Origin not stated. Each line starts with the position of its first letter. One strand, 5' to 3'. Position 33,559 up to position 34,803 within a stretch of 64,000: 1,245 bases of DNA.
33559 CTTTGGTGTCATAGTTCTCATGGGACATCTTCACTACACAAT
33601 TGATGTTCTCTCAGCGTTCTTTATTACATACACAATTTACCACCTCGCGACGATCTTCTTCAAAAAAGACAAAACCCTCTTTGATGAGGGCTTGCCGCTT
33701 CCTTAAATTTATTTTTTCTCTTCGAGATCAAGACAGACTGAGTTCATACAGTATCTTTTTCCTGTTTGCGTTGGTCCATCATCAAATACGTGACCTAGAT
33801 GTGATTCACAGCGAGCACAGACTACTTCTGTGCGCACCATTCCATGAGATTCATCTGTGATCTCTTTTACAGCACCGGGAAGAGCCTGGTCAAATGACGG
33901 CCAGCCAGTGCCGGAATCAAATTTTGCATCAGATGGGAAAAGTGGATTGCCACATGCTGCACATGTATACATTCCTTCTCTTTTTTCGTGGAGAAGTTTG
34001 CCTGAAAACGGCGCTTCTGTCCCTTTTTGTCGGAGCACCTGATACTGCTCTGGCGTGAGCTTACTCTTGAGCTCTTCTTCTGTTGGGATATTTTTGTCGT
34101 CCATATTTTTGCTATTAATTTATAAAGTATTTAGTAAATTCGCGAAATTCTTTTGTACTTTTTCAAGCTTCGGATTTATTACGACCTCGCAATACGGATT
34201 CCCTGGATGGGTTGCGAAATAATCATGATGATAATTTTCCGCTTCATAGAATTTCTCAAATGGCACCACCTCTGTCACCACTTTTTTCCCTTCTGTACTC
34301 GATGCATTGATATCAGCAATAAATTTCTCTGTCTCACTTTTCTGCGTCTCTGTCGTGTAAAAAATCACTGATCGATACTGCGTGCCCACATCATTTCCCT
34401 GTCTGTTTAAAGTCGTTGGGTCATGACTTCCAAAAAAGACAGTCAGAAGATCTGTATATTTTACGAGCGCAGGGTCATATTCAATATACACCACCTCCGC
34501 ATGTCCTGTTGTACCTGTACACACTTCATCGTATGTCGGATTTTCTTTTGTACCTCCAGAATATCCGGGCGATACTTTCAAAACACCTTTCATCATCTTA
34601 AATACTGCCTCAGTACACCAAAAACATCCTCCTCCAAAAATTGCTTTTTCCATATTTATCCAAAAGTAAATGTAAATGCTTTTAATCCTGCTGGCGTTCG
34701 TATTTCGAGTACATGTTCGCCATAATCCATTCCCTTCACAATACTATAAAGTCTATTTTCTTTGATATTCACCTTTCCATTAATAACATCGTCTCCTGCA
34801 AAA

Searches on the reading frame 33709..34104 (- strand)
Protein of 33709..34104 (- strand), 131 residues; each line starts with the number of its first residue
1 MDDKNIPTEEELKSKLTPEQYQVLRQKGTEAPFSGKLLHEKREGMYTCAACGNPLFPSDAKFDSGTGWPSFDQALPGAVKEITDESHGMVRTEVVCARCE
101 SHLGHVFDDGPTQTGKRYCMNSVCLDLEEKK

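Call 81: search_protein_families(library=pfam, proteins=[window:33709-34104:-], max_evalue=0.001)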
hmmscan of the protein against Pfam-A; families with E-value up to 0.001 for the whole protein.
window:33709-34104:- (131 aa): 2 families
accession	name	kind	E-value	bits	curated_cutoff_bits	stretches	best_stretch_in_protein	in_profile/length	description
PF01641.26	SelR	-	4.7e-52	175.3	24.9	1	16-128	1-115/116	SelR domain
PF24046.1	At4g08330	-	0.00022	21.7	27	0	91-115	76-100/129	At4g08330 beta-tent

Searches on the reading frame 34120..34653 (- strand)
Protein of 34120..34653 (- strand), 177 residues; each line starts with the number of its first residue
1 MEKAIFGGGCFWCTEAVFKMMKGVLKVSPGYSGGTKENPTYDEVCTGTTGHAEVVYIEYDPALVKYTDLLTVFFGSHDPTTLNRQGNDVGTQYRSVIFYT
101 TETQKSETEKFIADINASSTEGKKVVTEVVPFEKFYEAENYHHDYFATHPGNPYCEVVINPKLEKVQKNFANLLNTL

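Call 81: search_protein_families(library=pfam, proteins=[window:34120-34653:-], max_evalue=0.001)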
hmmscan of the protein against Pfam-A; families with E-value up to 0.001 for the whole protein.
window:34120-34653:- (177 aa): 1 family
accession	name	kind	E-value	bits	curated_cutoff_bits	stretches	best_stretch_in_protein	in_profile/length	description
PF01625.27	PMSR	-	1.3e-64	217.5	23.7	1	3-156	1-153/153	Peptide methionine sulfoxide reductase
